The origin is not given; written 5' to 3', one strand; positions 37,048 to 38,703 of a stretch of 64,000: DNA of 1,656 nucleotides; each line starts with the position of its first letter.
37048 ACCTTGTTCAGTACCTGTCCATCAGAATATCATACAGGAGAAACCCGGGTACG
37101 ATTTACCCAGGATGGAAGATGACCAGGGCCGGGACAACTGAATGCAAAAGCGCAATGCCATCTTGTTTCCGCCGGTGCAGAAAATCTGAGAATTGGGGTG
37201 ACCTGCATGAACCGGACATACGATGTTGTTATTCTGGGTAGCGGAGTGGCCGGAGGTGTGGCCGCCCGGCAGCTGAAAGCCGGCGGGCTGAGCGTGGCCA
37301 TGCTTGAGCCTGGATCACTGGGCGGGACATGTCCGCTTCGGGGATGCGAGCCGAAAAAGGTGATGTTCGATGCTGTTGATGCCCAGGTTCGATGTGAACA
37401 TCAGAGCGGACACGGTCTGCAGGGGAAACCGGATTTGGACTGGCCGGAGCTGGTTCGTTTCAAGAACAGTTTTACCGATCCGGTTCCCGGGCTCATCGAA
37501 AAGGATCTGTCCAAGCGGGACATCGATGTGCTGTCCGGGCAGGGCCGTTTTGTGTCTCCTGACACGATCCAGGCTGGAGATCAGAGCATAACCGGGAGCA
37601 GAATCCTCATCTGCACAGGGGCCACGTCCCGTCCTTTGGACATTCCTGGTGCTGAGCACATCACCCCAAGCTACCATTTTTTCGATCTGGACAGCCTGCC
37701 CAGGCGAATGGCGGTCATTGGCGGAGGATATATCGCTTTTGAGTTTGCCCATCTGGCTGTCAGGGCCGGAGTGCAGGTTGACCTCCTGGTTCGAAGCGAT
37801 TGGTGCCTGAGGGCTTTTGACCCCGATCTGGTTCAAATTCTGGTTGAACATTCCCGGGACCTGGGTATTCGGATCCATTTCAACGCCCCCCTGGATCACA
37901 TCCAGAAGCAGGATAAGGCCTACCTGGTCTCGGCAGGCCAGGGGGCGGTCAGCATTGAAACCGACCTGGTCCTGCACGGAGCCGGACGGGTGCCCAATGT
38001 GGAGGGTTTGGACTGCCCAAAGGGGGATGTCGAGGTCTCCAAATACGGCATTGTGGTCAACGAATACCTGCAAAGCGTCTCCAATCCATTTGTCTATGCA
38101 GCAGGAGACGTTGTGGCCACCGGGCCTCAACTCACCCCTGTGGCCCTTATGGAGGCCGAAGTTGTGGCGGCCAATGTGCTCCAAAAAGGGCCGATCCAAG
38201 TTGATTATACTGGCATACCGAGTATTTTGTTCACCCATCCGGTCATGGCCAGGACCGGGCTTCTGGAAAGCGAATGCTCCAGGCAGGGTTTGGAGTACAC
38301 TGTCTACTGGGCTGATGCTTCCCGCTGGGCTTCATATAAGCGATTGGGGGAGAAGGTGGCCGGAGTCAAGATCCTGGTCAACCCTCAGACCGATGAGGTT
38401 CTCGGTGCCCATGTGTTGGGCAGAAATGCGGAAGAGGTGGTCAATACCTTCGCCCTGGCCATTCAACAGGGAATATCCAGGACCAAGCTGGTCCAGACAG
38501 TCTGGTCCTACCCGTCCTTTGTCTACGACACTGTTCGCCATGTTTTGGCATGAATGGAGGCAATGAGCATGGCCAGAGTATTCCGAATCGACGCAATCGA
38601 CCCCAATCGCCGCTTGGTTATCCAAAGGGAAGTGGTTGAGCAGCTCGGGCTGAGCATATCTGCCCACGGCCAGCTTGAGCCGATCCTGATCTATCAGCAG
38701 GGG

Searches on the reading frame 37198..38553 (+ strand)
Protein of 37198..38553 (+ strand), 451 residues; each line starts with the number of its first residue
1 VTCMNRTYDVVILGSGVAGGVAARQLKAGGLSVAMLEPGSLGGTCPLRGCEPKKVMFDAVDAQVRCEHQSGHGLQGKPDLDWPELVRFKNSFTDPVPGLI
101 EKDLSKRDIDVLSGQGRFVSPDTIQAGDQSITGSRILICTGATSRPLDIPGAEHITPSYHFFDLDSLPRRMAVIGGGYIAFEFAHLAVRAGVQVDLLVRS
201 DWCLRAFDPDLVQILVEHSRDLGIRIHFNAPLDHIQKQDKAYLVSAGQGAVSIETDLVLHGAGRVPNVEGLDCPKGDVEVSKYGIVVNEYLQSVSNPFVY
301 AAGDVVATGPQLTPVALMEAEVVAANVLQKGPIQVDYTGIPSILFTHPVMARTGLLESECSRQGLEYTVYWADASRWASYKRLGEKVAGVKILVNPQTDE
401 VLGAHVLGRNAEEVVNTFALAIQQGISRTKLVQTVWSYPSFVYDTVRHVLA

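Call 52: search_protein_families(library=ncbifam, proteins=[window:37198-38553:+], max_evalue=1e-10)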
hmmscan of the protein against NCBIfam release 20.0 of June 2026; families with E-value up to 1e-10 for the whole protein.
window:37198-38553:+ (451 aa): 33 families (the best 25 are shown)
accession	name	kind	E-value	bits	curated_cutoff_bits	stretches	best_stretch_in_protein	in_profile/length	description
NF004776.0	PRK06116.1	equivalog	1.5e-89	301.1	480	1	4-440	1-441/450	glutathione-disulfide reductase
TIGR02053.1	MerA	equivalog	3.1e-83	280.3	454.45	1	8-441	1-442/465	mercury(II) reductase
TIGR01424.1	gluta_reduc_2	equivalog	1.8e-78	264.1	606.05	1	8-441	3-438/446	glutathione-disulfide reductase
TIGR01350.1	lipoamide_DH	equivalog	5.4e-75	252.9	408.8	1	8-441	2-443/461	dihydrolipoyl dehydrogenase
TIGR01421.1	gluta_reduc_1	equivalog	6.8e-74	249.7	556.15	1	6-439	1-440/450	glutathione-disulfide reductase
NF004991.0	PRK06370.1-3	subfamily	2.8e-67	227.4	620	1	6-441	34-476/509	FAD-containing oxidoreductase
NF004943.0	PRK06292.2-1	equivalog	4.8e-66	223.4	432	1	7-440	3-443/456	dihydrolipoyl dehydrogenase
NF005884.0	PRK07846.1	equivalog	8.9e-63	212.5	501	1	6-440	2-439/454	mycothione reductase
NF004992.0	PRK06370.1-4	equivalog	7.3e-61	206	629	1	4-440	1-443/459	FAD-containing oxidoreductase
NF004947.0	PRK06292.2-5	equivalog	1e-60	206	592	1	7-440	3-446/474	dihydrolipoyl dehydrogenase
NF005572.0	PRK07251.1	equivalog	9.4e-59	199.2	537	1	6-442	2-429/438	FAD-containing oxidoreductase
NF003585.0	PRK05249.1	equivalog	3e-57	194.2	465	1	5-441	4-446/464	Si-specific NAD(P)(+) transhydrogenase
NF041853.1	hythiocyan_redase_MerA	equivalog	1.2e-56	192.5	650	1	6-442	2-431/440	hypothiocyanous acid reductase MerA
TIGR03452.1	mycothione_red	equivalog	1.3e-56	192.4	635.65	1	7-440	2-440/452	mycothione reductase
NF040477.1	chlor_oxi_RclA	equivalog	1.1e-51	175.9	740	1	7-441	3-429/441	reactive chlorine resistance oxidoreductase RclA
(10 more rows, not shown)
